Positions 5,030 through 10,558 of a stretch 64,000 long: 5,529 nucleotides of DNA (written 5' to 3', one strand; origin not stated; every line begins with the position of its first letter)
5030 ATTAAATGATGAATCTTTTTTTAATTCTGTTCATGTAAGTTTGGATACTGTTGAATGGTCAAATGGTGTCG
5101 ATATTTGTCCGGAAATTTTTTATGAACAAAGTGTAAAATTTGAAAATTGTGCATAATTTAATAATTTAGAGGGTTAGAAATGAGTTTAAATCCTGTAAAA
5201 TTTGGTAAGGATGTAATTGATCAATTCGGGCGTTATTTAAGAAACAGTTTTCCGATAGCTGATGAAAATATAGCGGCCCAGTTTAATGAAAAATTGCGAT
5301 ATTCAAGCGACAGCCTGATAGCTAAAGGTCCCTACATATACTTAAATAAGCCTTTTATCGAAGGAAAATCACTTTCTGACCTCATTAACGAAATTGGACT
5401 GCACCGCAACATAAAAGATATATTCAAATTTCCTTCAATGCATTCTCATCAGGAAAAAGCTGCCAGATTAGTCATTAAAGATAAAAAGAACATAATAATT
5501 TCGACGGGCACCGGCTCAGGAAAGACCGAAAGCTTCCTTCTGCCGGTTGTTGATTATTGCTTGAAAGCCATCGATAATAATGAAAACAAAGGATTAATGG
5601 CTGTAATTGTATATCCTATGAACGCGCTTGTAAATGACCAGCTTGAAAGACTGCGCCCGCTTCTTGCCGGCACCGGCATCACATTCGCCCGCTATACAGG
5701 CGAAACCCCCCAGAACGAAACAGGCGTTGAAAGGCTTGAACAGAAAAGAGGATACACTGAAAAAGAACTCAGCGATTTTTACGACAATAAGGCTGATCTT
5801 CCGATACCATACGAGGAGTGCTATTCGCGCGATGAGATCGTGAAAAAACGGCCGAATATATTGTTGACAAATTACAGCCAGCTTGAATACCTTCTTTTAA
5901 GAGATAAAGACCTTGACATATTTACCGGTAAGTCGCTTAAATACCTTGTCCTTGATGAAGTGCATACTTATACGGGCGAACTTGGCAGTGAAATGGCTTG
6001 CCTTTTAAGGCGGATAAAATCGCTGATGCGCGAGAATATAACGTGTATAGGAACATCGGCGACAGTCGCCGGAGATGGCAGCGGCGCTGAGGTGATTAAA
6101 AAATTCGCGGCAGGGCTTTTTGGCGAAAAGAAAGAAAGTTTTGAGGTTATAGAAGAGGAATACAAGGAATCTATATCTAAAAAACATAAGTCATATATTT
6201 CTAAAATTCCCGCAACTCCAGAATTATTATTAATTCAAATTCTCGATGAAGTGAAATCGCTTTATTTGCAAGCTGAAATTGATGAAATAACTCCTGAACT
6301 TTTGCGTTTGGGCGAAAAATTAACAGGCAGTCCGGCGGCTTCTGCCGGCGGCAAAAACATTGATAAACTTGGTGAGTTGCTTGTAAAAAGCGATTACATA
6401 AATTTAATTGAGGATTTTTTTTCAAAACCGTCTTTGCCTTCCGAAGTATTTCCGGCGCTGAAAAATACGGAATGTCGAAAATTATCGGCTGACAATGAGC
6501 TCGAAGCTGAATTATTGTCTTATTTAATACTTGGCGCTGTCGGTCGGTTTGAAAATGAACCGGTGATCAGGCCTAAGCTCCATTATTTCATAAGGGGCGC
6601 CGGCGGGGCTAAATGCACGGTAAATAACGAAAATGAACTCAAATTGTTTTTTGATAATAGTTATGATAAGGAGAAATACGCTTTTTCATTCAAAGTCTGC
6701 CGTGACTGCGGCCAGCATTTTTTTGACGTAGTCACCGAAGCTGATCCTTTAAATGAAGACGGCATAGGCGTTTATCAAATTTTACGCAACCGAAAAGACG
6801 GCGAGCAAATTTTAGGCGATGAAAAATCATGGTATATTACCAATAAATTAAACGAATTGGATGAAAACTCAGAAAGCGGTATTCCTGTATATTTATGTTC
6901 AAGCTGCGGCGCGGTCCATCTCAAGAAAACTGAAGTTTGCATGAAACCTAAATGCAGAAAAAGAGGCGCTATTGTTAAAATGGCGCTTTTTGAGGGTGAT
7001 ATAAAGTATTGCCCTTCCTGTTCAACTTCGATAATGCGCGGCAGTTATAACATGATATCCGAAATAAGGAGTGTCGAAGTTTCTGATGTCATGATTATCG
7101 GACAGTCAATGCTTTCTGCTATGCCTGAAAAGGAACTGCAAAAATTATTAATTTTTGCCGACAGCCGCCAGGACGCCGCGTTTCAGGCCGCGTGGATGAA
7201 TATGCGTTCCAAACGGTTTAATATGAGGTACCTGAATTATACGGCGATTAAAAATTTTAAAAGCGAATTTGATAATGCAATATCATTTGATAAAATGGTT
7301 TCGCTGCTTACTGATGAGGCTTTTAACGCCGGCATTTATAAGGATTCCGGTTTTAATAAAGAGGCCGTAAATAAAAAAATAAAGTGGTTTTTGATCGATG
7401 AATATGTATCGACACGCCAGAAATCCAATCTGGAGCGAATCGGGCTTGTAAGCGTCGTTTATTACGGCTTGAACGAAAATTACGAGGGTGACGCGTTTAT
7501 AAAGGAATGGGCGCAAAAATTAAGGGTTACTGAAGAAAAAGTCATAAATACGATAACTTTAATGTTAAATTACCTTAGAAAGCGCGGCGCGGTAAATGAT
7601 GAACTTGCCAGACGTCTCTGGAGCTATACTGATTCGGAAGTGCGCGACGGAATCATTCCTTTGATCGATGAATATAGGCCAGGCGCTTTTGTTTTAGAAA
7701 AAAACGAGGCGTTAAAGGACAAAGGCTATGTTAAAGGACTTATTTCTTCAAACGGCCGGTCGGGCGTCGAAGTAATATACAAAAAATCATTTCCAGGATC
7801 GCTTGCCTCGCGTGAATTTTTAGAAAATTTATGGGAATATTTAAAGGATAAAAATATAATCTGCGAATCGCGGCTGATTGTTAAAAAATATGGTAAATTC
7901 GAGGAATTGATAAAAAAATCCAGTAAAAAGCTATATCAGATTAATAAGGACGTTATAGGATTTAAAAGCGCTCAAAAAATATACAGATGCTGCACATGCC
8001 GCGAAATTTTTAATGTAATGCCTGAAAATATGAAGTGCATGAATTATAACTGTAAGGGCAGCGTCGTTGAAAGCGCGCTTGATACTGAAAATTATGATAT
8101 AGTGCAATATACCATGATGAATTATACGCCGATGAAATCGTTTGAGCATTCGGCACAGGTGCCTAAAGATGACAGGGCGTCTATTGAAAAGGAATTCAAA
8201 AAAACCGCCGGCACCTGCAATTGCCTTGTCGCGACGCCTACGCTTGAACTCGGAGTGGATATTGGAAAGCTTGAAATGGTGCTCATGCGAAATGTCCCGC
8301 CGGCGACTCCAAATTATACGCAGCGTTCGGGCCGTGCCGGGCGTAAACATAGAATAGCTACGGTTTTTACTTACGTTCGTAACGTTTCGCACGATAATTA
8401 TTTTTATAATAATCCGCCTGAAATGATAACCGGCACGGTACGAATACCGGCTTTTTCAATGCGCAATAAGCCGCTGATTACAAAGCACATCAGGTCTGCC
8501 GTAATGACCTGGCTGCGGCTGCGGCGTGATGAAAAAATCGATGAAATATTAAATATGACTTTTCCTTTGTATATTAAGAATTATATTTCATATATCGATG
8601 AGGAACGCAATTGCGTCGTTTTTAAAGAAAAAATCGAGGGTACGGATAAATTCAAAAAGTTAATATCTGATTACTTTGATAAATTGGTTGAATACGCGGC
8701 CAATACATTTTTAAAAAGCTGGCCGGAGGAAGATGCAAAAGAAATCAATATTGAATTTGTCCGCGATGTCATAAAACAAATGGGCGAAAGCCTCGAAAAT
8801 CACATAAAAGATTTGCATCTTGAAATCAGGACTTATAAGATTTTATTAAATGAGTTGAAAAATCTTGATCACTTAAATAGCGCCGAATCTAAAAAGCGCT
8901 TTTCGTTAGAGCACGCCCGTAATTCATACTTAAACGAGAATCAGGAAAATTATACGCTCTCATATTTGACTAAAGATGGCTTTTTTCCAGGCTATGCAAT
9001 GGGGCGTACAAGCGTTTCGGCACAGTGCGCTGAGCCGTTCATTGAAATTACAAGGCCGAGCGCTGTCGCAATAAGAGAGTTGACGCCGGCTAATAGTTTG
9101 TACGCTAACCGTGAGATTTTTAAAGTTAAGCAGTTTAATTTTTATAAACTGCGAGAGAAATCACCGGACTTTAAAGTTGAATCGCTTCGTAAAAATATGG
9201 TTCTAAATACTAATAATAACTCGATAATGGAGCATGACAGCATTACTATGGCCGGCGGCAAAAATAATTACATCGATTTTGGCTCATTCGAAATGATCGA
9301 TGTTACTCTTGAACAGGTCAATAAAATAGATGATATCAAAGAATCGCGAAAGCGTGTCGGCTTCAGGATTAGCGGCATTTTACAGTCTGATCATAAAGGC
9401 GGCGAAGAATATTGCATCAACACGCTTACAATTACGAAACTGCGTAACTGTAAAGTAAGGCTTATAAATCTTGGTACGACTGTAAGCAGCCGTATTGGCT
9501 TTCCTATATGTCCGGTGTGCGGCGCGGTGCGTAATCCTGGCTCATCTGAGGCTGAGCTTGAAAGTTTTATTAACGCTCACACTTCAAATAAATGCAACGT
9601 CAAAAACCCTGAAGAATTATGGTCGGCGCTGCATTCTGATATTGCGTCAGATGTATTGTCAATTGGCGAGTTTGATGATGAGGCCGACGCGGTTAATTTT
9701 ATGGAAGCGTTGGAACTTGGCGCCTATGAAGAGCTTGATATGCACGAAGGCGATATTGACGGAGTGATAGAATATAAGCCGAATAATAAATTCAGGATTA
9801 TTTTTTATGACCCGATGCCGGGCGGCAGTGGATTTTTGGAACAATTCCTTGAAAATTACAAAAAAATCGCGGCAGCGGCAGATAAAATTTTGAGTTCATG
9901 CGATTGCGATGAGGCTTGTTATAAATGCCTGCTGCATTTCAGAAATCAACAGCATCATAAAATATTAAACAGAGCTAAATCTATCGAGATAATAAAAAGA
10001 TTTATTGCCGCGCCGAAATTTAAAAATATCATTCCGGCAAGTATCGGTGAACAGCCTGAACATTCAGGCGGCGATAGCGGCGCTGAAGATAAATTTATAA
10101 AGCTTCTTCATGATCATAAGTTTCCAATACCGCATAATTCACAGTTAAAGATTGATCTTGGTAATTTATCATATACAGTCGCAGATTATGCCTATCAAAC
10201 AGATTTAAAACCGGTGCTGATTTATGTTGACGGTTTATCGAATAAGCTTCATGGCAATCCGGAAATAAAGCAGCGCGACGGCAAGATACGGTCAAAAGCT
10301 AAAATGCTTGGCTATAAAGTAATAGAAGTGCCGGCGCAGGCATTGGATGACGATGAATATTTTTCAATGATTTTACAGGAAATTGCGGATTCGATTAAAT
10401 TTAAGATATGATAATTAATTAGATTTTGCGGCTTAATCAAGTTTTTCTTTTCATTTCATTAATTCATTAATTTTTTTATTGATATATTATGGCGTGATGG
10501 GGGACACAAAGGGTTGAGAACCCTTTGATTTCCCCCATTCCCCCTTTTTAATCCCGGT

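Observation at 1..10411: MmeI-family methyltransferase plus giant helicase-DUF1998-endonuclease fusion: compact, non-canonical DISARM/Druantia-like defence candidate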

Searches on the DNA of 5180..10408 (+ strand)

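Call 32: search_dna_similar(query=L008:9971-13970:+, collection=ecoli_genomes, mode=distant, max_rows=5)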
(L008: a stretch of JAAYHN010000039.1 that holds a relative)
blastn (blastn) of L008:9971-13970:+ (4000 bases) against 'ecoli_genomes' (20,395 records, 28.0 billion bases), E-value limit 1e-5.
Records with a match: 135; places in all: 135; records where one place covers at least 80% of the query: 0.
Genomes with a match: 135 of 5426; with a place that covers at least 80% of the query: 0. Places per genome that has any: lowest 1, median 1, highest 1. On chromosomes: 135 places; on plasmids: 0.
Best place of each record, by identity: 60-80% 135.
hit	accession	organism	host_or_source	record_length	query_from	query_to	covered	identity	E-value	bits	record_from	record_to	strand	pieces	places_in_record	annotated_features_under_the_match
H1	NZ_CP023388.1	Escherichia coli strain 1105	canine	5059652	3124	3236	3%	73.5%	1e-7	70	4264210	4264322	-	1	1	DEAD/DEAH box helicase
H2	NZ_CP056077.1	Escherichia coli strain MS1170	Gallus gallus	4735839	3124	3236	3%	73.5%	1e-7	70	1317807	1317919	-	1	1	DEAD/DEAH box helicase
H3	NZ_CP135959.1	Escherichia coli strain MS1266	Gallus gallus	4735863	3124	3236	3%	73.5%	1e-7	70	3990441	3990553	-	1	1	DEAD/DEAH box helicase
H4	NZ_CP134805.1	Escherichia coli strain E7-1N7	agricultural environment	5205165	3124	3236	3%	73.5%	1e-7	70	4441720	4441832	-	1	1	MrfA Zn-binding domain-containing protein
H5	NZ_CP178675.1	Escherichia coli strain VTB97074v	Chicken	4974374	3124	3236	3%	73.5%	1e-7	70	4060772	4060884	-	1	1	DEAD/DEAH box helicase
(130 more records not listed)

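Call 34: get_annotated_region(hit=H1, flank=14000)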
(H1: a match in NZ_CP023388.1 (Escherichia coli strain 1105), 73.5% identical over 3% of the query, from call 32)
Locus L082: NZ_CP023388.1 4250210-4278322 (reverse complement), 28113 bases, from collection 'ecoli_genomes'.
description: Escherichia coli strain 1105 chromosome, complete genome
organism: Escherichia coli strain 1105 (NCBI taxid 562)
replicon: chromosome; assembly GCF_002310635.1
host: canine; source: missing; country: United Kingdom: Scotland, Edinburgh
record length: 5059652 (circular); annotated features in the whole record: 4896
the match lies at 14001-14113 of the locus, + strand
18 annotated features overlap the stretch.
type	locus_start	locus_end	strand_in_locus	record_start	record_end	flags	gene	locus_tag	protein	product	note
CDS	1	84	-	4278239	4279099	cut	yjiK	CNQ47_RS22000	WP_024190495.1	SdiA-regulated domain-containing protein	-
CDS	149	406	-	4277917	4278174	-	ytiA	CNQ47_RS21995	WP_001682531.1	DUF3343 domain-containing protein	-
CDS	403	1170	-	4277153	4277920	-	yjiL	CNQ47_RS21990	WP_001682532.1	putative 2-hydroxyacyl-CoA dehydratase activator YjiL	YjiL, as found in Escherichia coli, is a homolog of the activator ATPases of enzymes such as lactoyl-CoA dehydratase, ...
CDS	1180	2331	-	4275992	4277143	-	yjiM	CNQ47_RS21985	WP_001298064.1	double-cubane-cluster-containing anaerobic reductase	-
CDS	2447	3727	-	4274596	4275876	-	yjiN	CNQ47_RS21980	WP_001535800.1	DUF445 domain-containing protein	-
CDS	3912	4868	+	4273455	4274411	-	-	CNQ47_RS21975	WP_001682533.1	Rpn family recombination-promoting nuclease/putative transposase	-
CDS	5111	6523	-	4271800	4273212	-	yjiR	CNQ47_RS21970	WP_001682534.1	PLP-dependent aminotransferase family protein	-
CDS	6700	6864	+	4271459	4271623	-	yjiS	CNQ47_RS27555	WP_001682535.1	DUF1127 domain-containing protein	-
CDS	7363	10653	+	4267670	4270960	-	yjiT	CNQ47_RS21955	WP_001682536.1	protein YjiT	-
CDS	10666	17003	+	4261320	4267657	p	-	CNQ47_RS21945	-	DEAD/DEAH box helicase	frameshifted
CDS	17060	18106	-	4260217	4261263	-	mcrC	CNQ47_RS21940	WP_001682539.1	5-methylcytosine-specific restriction endonuclease system specificity protein McrC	-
CDS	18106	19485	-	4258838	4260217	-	mcrB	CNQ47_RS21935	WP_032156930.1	5-methylcytosine-specific restriction endonuclease subunit McrB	-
CDS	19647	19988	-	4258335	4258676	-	symE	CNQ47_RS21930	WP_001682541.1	endoribonuclease SymE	-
CDS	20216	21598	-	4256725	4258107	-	-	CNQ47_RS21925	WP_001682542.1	restriction endonuclease subunit S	-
CDS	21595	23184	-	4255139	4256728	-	hsdM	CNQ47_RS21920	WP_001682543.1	type I restriction-modification system methyltransferase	-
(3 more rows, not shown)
